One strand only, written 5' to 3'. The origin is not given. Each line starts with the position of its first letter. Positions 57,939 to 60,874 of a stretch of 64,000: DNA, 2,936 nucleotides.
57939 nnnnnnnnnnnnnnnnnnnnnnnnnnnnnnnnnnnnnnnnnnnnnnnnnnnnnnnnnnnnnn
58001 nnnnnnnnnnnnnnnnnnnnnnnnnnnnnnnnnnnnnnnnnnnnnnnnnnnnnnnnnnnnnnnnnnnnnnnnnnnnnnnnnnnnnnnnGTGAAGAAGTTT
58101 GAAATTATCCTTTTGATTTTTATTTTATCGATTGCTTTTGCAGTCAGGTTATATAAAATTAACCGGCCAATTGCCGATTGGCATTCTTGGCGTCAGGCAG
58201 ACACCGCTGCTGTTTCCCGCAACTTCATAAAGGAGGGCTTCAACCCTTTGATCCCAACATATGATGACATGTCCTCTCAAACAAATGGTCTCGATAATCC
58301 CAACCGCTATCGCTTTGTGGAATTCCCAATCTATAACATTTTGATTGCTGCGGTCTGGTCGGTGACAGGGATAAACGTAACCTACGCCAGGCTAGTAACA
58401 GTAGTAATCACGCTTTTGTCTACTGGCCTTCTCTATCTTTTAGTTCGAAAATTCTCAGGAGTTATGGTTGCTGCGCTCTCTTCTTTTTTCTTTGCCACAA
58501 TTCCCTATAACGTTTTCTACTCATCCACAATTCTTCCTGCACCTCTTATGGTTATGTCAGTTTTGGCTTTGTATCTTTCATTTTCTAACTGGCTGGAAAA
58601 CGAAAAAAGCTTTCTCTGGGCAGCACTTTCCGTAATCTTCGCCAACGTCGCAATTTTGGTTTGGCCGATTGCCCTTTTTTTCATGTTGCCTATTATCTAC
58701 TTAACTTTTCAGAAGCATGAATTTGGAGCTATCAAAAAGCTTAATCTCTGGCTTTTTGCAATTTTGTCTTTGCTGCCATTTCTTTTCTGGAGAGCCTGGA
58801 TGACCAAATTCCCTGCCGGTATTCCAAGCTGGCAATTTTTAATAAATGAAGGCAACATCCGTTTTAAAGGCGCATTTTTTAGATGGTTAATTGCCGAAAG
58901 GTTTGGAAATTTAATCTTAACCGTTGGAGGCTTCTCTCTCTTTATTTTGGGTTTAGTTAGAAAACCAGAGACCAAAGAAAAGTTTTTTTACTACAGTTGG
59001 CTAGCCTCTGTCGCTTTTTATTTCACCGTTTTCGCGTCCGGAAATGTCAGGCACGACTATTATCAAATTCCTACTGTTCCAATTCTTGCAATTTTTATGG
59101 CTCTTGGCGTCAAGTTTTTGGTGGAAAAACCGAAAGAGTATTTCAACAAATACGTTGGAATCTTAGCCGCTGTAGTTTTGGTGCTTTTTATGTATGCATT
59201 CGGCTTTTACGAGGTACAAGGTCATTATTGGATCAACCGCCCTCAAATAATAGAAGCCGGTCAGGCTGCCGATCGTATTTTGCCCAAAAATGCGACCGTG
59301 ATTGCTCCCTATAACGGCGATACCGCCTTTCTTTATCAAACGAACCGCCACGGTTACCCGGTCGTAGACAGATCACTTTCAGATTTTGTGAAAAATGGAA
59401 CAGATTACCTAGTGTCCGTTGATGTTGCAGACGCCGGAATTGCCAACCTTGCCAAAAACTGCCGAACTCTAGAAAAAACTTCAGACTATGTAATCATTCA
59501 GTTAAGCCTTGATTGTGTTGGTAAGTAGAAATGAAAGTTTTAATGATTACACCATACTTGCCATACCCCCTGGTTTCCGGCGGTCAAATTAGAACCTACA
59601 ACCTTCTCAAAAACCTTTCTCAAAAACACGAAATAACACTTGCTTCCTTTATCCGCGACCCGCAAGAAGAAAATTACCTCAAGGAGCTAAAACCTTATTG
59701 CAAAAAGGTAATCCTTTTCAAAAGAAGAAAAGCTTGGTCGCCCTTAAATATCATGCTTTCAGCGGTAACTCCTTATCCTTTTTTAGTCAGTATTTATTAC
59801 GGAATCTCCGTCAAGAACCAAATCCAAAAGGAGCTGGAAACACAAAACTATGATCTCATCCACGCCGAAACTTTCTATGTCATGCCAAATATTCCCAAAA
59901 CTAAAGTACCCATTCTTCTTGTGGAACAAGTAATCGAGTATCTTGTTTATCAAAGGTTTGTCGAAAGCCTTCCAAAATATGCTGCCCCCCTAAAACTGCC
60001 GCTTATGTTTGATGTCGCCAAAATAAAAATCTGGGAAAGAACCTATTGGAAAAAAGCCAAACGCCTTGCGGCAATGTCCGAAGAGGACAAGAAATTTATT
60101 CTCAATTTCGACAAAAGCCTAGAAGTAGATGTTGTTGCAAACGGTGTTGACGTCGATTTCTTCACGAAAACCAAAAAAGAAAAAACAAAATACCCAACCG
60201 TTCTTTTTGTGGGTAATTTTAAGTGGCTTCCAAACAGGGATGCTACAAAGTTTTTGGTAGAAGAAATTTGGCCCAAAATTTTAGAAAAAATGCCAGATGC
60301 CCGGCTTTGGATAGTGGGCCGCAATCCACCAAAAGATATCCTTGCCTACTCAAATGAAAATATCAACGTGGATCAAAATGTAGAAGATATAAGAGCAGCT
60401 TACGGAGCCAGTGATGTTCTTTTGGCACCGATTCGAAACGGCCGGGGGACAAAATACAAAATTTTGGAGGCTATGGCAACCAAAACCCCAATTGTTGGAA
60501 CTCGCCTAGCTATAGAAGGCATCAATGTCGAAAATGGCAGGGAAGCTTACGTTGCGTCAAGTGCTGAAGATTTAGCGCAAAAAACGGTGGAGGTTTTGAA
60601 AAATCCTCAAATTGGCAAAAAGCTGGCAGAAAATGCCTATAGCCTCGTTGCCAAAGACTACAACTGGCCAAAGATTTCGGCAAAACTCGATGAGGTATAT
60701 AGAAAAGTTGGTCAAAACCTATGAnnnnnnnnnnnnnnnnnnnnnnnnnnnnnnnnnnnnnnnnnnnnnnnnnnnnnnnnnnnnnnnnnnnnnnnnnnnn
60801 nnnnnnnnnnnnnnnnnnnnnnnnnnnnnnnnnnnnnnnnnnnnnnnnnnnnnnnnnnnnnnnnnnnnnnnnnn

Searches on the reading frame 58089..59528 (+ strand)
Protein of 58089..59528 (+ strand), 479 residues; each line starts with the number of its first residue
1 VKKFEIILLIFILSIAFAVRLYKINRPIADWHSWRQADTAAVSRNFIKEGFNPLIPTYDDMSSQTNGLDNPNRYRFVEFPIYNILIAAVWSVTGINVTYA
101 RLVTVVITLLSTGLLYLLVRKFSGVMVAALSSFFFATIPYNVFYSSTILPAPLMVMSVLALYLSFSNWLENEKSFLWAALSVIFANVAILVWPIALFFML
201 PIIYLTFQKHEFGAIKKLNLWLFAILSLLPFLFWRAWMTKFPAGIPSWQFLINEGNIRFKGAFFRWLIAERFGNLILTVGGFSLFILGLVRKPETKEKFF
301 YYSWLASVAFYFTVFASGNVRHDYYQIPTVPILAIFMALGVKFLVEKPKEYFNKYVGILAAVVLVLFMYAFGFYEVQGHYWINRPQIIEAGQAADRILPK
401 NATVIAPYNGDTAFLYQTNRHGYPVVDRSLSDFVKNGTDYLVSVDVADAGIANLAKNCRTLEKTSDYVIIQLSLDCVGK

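Call 28: search_protein_families(library=pfam, proteins=[window:58089-59528:+], max_evalue=0.00001)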
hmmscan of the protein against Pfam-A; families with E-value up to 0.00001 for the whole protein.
window:58089-59528:+ (479 aa): 1 family
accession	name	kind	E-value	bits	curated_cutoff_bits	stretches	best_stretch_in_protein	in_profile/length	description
PF13231.12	PMT_2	-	5e-06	27.2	26.1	1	80-234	4-160/160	Dolichyl-phosphate-mannose-protein mannosyltransferase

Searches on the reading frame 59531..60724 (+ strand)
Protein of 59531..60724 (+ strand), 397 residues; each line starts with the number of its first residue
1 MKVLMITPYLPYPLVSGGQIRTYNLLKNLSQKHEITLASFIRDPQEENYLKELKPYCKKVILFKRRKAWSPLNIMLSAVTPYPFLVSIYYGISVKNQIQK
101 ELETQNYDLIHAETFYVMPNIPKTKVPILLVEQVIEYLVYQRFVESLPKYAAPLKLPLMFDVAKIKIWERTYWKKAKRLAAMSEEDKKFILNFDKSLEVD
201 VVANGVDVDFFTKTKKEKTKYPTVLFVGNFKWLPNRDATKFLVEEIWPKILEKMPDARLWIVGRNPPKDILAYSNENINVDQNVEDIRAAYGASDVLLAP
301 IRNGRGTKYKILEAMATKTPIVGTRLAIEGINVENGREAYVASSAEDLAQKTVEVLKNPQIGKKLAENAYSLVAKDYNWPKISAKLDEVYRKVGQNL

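Call 28: search_protein_families(library=pfam, proteins=[window:59531-60724:+], max_evalue=0.00001)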
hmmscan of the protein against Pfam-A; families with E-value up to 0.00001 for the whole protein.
window:59531-60724:+ (397 aa): 4 families
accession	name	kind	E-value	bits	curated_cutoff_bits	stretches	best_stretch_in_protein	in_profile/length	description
PF13692.12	Glyco_trans_1_4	-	3.1e-25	89.5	27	1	222-358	2-142/142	Glycosyl transferases group 1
PF00534.26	Glycos_transf_1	-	2.2e-09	37.5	26.4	1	213-370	7-170/172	Glycosyl transferases group 1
PF13524.12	Glyco_trans_1_2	-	1.7e-08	35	25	1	250-382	5-138/144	Glycosyl transferase-like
PF13439.12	Glyco_transf_4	-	9.6e-08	32.7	28.5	1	16-209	2-169/170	Glycosyltransferase Family 4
